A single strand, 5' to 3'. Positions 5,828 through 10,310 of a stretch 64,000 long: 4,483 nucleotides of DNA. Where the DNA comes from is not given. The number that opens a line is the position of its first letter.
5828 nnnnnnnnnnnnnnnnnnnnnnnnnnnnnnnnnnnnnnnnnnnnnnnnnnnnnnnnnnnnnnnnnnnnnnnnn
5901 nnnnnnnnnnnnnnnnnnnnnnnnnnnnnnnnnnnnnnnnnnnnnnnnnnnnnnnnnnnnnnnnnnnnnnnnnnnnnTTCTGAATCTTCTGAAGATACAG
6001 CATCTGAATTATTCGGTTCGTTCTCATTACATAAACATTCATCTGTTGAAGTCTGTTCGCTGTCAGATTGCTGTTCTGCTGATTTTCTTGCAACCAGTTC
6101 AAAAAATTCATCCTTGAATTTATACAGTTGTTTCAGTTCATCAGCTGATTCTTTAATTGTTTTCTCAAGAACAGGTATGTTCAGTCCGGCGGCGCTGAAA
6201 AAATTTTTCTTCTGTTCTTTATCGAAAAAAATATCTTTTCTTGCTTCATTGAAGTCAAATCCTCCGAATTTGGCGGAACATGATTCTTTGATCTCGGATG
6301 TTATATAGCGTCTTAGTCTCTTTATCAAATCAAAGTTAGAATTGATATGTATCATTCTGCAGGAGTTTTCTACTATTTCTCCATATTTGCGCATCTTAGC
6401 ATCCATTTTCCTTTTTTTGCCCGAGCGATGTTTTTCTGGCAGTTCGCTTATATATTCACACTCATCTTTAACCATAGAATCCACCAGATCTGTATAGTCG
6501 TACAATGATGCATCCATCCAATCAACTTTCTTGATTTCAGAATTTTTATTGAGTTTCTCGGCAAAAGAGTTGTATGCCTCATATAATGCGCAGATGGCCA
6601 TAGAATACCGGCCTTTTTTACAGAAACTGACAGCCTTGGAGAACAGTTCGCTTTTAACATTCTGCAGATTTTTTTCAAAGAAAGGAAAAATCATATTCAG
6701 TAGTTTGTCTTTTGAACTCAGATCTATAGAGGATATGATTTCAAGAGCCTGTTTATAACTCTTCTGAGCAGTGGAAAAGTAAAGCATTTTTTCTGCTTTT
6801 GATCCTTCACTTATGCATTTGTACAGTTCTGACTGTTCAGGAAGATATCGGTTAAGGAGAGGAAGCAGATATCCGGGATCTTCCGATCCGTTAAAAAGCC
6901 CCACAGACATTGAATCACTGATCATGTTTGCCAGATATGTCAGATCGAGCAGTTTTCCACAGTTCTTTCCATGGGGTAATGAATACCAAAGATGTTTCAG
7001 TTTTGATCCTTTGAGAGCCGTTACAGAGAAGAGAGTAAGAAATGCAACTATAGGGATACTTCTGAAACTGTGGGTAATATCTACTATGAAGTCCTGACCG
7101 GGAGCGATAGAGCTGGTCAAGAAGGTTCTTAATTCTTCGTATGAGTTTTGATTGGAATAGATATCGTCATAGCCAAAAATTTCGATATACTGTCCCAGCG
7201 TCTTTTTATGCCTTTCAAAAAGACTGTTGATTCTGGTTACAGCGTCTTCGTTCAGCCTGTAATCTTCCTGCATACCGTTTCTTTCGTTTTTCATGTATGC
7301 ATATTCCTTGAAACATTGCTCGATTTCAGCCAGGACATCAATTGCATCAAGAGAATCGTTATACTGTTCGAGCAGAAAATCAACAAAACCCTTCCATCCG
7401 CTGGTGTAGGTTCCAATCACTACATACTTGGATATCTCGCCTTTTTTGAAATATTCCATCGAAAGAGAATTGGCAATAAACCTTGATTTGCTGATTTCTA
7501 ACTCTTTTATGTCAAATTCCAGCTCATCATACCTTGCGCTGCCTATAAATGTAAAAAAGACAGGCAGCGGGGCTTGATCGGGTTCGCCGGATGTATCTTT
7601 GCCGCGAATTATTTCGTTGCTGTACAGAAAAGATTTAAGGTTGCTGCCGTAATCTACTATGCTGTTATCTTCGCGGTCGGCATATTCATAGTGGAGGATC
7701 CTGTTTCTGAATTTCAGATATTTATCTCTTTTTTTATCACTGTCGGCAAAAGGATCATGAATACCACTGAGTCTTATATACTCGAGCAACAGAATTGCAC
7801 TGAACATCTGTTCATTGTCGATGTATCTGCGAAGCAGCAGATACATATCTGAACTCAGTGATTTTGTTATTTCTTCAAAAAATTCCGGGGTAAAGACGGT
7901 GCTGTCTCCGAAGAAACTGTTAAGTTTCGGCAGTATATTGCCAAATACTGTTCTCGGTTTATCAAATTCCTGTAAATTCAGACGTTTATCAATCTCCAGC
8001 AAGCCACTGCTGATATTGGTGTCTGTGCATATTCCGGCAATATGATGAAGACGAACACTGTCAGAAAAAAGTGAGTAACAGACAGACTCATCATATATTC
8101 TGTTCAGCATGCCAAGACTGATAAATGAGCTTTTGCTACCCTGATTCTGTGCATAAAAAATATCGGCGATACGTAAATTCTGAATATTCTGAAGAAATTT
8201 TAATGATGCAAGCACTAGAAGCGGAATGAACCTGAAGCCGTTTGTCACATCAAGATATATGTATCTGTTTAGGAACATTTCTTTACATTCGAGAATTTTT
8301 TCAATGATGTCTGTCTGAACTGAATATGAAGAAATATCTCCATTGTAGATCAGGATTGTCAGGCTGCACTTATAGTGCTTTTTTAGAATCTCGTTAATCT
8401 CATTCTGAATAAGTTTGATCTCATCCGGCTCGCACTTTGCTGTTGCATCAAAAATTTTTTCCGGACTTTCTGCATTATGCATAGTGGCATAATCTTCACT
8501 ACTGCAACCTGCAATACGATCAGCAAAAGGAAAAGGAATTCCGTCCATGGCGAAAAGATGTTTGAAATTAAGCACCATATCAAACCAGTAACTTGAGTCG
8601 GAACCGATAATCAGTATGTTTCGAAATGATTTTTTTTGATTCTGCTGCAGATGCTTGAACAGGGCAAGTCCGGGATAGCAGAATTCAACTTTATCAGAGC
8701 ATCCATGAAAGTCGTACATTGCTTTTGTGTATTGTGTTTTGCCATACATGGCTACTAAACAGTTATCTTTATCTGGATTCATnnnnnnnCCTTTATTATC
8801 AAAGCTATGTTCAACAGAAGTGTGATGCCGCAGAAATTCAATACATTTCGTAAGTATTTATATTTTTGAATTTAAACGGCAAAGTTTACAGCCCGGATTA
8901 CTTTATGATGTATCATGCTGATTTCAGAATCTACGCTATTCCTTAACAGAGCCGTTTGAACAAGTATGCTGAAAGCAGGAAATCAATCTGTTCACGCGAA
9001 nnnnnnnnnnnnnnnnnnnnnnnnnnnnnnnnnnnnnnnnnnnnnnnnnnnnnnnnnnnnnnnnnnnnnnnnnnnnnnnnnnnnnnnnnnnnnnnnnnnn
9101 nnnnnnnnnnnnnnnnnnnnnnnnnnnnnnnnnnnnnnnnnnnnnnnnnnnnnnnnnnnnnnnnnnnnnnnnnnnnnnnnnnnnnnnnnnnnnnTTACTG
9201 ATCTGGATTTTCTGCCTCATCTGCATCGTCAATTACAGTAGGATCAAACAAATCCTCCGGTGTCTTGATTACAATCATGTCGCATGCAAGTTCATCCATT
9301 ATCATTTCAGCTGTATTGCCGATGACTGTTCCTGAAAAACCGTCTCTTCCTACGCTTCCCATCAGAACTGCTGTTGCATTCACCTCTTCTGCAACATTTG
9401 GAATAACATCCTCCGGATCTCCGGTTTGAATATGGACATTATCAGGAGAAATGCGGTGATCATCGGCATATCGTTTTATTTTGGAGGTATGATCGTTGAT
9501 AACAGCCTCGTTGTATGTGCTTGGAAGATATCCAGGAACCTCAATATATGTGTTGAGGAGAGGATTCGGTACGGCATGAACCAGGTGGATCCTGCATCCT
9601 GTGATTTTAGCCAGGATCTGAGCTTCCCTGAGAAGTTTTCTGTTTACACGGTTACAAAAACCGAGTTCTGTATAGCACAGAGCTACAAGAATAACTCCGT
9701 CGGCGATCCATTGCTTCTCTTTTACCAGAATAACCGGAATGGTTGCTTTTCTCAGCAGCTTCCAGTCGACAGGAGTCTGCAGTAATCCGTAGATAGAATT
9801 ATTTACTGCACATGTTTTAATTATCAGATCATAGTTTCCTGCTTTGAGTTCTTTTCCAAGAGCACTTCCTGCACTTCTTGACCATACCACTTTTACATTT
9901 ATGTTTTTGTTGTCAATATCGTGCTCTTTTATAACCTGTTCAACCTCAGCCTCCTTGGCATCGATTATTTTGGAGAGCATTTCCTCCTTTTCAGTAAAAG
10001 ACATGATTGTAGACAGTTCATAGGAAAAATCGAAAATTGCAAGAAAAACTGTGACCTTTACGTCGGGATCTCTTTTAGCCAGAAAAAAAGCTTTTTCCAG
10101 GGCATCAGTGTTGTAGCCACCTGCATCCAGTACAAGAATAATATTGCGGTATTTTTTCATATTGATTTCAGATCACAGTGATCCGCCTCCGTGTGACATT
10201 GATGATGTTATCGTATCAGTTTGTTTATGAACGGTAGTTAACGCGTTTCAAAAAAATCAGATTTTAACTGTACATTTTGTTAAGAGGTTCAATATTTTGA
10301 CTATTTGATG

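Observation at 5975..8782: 935-aa single-chain tandem DxTHG/TM1812-type CARF protein next to the type III-A module: a candidate new cOA-responsive effector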

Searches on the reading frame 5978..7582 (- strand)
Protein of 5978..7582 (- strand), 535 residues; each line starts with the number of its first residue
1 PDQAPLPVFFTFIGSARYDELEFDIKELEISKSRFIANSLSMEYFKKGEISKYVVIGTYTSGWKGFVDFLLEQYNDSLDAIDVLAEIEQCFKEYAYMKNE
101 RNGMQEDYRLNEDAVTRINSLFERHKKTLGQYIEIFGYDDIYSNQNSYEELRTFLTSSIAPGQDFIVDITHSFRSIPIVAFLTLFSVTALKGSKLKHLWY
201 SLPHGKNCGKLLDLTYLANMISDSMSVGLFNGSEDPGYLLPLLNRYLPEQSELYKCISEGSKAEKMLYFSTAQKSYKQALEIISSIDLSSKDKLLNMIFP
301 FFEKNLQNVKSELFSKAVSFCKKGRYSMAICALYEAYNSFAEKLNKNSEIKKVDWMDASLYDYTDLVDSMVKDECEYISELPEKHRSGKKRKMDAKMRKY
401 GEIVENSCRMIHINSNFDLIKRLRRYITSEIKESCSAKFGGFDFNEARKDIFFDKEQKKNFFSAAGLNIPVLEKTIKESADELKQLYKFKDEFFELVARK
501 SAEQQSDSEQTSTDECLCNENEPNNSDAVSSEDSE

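Call 9: search_protein_families(library=padloc, proteins=[window:5978-7582:-], max_evalue=0.01)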
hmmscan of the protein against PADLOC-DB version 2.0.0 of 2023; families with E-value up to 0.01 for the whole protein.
seq(535 aa): 20 families
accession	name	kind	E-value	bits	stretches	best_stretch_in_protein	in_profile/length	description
PDLC01032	Csx1/Csm6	-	1.8e-24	84.8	1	8-514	4-390/412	CARF+HEPN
PDLC01345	Csx1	-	1.9e-21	75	1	8-340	1-261/267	CAS-III; associated_signaling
PDLC01825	CARF2--CARF_HEPN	-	7.9e-18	62.6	1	11-313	6-278/382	-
PDLC01621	Csx1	-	3.2e-17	61.2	1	9-404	1-322/340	CAS-III; associated_signaling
PDLC01826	CARF2--CARF_HEPN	-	5.4e-15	53.5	1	17-355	20-328/393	-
PDLC01843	CARF2--CARF_HEPN_CSX20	-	2.4e-14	51.1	1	8-425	4-348/498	-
PDLC01824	CARF2--CARF_HEPN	-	2.9e-14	51.3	1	9-300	4-229/376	-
PDLC01834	CARF2--CARF_HEPN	-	8e-12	42.7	1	18-276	21-253/404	-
PDLC01281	Csx1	-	9.1e-11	40.1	1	9-205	2-151/191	CAS-III; associated_signaling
PDLC01837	CARF2--CARF_HEPN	-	3.3e-10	37.8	1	14-199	15-172/380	-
PDLC01838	CARF2--CARF_HEPN_CARF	-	4.3e-10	36.8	1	127-313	61-239/522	-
PDLC01827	CARF2--CARF_HEPN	-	9.9e-10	36.2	1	18-351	21-322/393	-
PDLC01840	CARF2--CARF_HEPN_CARF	-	4.2e-09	33.6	1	145-281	85-216/547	-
PDLC01839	CARF2--CARF_HEPN_CARF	-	1.9e-08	31.6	1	154-245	89-183/518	-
PDLC01845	CARF2--CARF_HEPN_Unk_f1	-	1e-07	29.1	1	29-202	33-197/629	-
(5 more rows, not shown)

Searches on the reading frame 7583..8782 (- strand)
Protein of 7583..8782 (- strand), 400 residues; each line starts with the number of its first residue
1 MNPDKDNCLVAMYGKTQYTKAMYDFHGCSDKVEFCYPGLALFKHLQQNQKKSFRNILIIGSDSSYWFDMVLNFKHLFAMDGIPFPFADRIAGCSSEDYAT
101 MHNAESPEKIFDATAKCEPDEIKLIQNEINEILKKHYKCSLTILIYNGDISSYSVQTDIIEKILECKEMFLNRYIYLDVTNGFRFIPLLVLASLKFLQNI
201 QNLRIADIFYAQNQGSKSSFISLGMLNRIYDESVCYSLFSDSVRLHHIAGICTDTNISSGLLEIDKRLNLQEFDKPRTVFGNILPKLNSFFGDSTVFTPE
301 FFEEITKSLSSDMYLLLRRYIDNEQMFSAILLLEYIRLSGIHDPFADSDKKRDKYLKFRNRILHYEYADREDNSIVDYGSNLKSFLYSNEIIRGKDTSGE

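Call 9: search_protein_families(library=padloc, proteins=[window:7583-8782:-], max_evalue=0.01)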
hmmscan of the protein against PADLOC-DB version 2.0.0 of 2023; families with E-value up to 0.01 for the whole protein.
seq(400 aa): 22 families
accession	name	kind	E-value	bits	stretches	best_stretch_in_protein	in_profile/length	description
PDLC01032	Csx1/Csm6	-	2.3e-19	68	1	7-334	3-274/412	CARF+HEPN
PDLC01345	Csx1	-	2.9e-19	67.9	1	9-268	2-193/267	CAS-III; associated_signaling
PDLC01621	Csx1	-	6.3e-17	60.2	1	9-245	1-170/340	CAS-III; associated_signaling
PDLC01825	CARF2--CARF_HEPN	-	1.3e-15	55.3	1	14-231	14-193/382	-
PDLC01281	Csx1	-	5.7e-15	53.8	1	9-212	2-148/191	CAS-III; associated_signaling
PDLC01824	CARF2--CARF_HEPN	-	2.6e-11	41.6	1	172-251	96-177/376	-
PDLC01827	CARF2--CARF_HEPN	-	1.6e-08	32.2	2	106-244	77-215/393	-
PDLC01843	CARF2--CARF_HEPN_CSX20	-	2.4e-08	31.4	1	8-270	4-220/498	-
PDLC01284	Csx1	-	4.6e-08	31.3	1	97-208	24-133/289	CAS-III; associated_signaling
PDLC01840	CARF2--CARF_HEPN_CARF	-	1e-07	29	1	113-257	53-189/547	-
PDLC01826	CARF2--CARF_HEPN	-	1.3e-07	29.1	1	15-211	18-179/393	-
PDLC01832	CARF2--CARF_HEPN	-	1.7e-07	28.9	1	113-213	52-147/416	-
PDLC01837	CARF2--CARF_HEPN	-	5.1e-07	27.3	1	14-211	15-173/380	-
PDLC01834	CARF2--CARF_HEPN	-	5.1e-07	26.8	1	115-243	87-211/404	-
PDLC01828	CARF2--CARF_HEPN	-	1.1e-06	26.2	1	156-217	87-143/394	-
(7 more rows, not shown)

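Call 95: predict_structure(alignment_id=A5)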
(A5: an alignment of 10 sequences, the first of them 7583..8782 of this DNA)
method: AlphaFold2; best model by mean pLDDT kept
length: 400 residues; sequences in the alignment: 10
mean_pLDDT: 83.0   pTM: 0.72
mean pLDDT of the five models: 83.0, 82.8, 81.7, 80.7, 71.6
residues with pLDDT >= 90: 149; 70-90: 199; 50-70: 18; < 50: 34
segments of 3 or more residues with pLDDT < 50: 1-3, 94-107, 366-376, 395-400
pLDDT, mean of each block of 10 residues (from residue 1): 70 88 80 90 90 94 92 93 89 45 49 88 96 95 88 83 92 91 78 88 89 82 81 87 87 92 90 85 94 90 85 82 86 85 82 89 61 59 87 49
secondary structure, 60 per line:
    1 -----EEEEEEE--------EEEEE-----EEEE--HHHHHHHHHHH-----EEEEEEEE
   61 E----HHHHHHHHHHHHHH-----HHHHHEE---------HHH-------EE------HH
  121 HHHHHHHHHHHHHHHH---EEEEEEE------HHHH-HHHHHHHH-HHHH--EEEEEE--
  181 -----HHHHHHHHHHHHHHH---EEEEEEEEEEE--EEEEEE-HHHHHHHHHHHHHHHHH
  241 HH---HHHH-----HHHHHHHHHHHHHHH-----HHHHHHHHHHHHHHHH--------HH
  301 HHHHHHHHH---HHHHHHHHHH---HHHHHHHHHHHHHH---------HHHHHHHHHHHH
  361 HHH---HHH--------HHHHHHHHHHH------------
elements in order: E6-12 E21-25 E31-34 H37-47 E53-61 H66-79 H85-89 H119-136 E140-146 H153-156 H158-165 H167-170 E173-178 H186-200 E204-214 E217-222 H224-242 H246-249 H255-269 H275-290 H299-309 H313-322 H326-339 H349-363 H378-388

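Call 97: fold_search(model_id=the predicted structure, library=pdb)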
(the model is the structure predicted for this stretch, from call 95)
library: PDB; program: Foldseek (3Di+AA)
matches with E <= 10: 637; with E <= 0.001: 25
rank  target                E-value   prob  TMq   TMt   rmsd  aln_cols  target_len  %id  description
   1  8y7g_B                1.4e-12  1.00  0.54  0.42   8.2       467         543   15  Crystal structure of the Marinitoga sp. Csx1-Crn2 H495A mutant in complex with cyclic-tetraadenylate (cA4) (released 2024-07-17)
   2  8y6z                  1.5e-12  1.00  0.49  0.40   8.6       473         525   14  Crystal structure of the Marinitoga sp. Csx1-Crn2 fusion ribonuclease of type III CRISPR (released 2024-07-17)
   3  8y7g_A                8.5e-11  1.00  0.54  0.43   7.6       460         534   12  Crystal structure of the Marinitoga sp. Csx1-Crn2 H495A mutant in complex with cyclic-tetraadenylate (cA4) (released 2024-07-17)
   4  8y75_D                1.6e-09  1.00  0.42  0.53   7.0       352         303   13  Crystal structure of the CARF-HTH domain of Csx1-Crn2 from Marinitoga sp. (released 2024-07-17)
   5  8y75_A                3.5e-09  1.00  0.40  0.49   8.0       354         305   13  Crystal structure of the CARF-HTH domain of Csx1-Crn2 from Marinitoga sp. (released 2024-07-17)
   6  8y75_B                6.7e-09  1.00  0.42  0.53   7.0       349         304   13  Crystal structure of the CARF-HTH domain of Csx1-Crn2 from Marinitoga sp. (released 2024-07-17)
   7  6qzt_A                7.5e-08  1.00  0.44  0.40   9.3       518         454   12  Crystal structure of Csx1 from Sulfolobus islandicus orthorhombic form (released 2019-10-02)
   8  2i71_B                3.6e-06  1.00  0.29  0.31  16.8       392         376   10  Crystal structure of a Conserved Protein of Unknown Function from Sulfolobus solfataricus P2 (released 2006-10-03)
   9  2i71_A                6.6e-06  1.00  0.29  0.30  16.7       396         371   11  Crystal structure of a Conserved Protein of Unknown Function from Sulfolobus solfataricus P2 (released 2006-10-03)
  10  4eog                  7.3e-06  1.00  0.31  0.27  17.0       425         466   14  Crystal structure of Csx1 of Pyrococcus furiosus (released 2013-01-02)
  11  5fsh_B                1.6e-05  1.00  0.31  0.28  11.4       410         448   10  Crystal structure of Thermus thermophilus Csm6 (released 2016-01-27)
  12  6o6z_A                3.2e-05  1.00  0.29  0.27   6.5       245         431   11  Crystal structure of Csm6 H381A in complex with cA4 by cocrystallization of cA4 and Csm6 (released 2019-07-31)
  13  8jbb_B                3.8e-05  1.00  0.28  0.26  11.2       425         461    9  Crystal Structure of the Csm6 from Thermus thermophilus HB8 in complex with A2>p (released 2023-12-13)
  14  6o6s_A                5.2e-05  1.00  0.31  0.29  15.5       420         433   10  Crystal structure of Apo Csm6 (released 2019-07-31)
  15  8jbb_A                5.8e-05  1.00  0.31  0.29  10.6       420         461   10  Crystal Structure of the Csm6 from Thermus thermophilus HB8 in complex with A2>p (released 2023-12-13)
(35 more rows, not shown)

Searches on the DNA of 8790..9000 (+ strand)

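Call 64: search_dna_similar(query=window:8790-9000:+, collection=plasmids, mode=distant, max_rows=10)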
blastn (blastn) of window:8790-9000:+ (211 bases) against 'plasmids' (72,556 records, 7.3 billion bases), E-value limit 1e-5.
No match.

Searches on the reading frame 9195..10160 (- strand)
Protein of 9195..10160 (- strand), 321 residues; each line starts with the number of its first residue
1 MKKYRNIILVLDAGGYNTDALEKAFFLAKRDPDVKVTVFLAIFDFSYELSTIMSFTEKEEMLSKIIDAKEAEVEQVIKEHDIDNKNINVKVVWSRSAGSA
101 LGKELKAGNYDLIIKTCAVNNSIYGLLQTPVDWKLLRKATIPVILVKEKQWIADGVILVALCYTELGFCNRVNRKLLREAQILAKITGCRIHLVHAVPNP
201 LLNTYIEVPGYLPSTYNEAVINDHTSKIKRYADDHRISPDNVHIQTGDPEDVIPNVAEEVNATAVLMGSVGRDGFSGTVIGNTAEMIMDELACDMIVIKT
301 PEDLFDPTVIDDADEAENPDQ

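Call 5: search_protein_families(library=pfam, proteins=[window:9195-10160:-], max_evalue=1)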
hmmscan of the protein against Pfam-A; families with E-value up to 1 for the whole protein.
window:9195-10160:- (321 aa): 3 families
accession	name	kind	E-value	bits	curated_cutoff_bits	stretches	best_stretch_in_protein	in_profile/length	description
PF00582.32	Usp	-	5.4e-28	98.7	24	2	174-299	16-141/141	Universal stress protein family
PF12636.12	DUF3781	-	0.084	13.2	27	0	160-177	6-22/72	Protein of unknown function (DUF3781)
PF00875.24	DNA_photolyase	-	0.25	11.7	26.6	0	243-267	70-94/164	DNA photolyase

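Call 73: search_protein_families(library=padloc, proteins=[window:9195-10160:-], max_evalue=0.001)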
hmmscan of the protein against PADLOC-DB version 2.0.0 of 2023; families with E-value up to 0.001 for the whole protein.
window:9195-10160:- (321 aa): 0 families
